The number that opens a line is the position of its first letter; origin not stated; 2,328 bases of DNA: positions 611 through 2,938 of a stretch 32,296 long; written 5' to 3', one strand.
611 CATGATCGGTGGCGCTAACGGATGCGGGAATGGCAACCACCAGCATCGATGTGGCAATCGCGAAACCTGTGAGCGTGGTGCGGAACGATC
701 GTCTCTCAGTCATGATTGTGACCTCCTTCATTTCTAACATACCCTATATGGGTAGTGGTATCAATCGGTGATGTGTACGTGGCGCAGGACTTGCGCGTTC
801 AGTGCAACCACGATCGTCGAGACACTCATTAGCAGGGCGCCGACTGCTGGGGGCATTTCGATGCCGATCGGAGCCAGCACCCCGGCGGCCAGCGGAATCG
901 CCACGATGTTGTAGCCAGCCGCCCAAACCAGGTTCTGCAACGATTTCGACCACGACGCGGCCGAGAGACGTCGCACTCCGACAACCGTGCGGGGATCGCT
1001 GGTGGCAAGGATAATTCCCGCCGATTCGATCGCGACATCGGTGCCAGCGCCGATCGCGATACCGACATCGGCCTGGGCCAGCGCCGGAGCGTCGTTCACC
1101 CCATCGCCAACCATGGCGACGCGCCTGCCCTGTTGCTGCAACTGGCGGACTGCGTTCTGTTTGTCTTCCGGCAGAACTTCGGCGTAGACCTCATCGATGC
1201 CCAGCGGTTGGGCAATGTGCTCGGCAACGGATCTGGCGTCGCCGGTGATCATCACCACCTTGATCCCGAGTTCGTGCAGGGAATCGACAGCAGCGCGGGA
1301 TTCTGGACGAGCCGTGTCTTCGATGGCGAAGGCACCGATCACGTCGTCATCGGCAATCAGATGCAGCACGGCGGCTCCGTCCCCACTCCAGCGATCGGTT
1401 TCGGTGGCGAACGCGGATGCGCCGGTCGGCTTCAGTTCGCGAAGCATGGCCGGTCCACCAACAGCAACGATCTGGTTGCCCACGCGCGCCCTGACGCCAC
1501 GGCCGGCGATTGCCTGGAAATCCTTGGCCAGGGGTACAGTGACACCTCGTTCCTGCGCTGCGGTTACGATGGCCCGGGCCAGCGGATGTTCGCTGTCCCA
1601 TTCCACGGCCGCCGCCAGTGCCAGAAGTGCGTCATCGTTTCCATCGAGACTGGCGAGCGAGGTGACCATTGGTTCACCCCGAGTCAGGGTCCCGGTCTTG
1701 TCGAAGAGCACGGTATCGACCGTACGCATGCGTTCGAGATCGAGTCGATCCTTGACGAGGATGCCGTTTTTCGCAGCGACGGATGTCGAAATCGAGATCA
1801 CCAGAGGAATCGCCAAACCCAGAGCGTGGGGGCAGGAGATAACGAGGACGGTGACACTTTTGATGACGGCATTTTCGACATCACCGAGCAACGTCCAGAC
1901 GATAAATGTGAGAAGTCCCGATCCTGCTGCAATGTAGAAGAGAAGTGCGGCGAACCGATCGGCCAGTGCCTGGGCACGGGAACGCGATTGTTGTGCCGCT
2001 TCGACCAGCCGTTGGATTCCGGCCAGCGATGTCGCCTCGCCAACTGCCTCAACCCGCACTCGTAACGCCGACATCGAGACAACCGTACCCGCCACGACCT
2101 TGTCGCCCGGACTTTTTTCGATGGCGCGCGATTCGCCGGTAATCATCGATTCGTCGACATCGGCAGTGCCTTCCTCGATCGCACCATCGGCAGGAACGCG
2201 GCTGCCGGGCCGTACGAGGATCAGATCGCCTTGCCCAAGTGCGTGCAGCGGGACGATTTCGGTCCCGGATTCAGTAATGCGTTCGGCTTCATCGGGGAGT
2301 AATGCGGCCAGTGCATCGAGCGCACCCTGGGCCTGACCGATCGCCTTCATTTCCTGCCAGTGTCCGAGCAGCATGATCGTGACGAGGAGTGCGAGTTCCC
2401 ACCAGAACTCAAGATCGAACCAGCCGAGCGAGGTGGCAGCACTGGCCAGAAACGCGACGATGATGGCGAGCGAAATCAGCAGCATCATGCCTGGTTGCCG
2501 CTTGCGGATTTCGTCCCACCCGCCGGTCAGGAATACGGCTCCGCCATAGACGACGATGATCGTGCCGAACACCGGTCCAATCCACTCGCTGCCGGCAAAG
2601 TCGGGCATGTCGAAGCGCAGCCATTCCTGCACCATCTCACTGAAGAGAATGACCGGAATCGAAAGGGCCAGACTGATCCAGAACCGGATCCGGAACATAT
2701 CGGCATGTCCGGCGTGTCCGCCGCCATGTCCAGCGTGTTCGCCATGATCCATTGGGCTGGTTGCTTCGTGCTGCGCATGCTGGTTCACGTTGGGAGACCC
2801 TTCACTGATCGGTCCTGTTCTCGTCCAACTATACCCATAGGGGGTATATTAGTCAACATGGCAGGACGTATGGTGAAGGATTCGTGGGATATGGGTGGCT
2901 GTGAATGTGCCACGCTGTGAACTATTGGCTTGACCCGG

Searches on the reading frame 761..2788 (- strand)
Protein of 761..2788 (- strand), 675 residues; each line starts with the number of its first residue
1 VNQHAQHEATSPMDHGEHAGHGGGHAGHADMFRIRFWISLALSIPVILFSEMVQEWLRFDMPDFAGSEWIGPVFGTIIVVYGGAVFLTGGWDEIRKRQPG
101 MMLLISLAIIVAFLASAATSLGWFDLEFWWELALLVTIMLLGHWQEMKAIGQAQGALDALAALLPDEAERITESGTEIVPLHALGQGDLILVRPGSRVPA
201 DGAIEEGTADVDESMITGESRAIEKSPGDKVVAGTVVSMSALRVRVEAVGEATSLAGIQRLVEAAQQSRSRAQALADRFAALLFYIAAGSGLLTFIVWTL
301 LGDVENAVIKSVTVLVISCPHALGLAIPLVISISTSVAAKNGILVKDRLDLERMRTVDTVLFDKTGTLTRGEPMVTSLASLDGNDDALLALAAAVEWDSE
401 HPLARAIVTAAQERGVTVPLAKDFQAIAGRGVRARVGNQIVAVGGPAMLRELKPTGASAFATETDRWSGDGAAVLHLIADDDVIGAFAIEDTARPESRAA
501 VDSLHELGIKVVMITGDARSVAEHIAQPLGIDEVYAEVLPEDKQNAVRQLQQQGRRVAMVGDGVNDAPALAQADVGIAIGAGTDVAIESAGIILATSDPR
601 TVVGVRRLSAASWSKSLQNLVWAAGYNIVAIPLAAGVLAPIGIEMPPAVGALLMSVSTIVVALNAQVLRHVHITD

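Call 18: search_protein_families(library=pfam, proteins=[window:761-2788:-], max_evalue=0.001)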
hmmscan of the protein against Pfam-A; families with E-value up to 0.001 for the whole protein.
window:761-2788:- (675 aa): 4 families
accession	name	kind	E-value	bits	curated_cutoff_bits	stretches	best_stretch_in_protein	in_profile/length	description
PF00122.25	E1-E2_ATPase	-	3.1e-47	160.9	28.1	1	163-341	2-181/181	E1-E2 ATPase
PF00702.32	Hydrolase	-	1.9e-39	136.5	26.4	1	357-574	1-191/191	haloacid dehalogenase-like hydrolase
PF12710.13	HAD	-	2.3e-07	31.9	27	1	488-570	77-188/189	haloacid dehalogenase-like hydrolase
PF08282.18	Hydrolase_3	-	3.2e-06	27.5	20.9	0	545-598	190-247/255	haloacid dehalogenase-like hydrolase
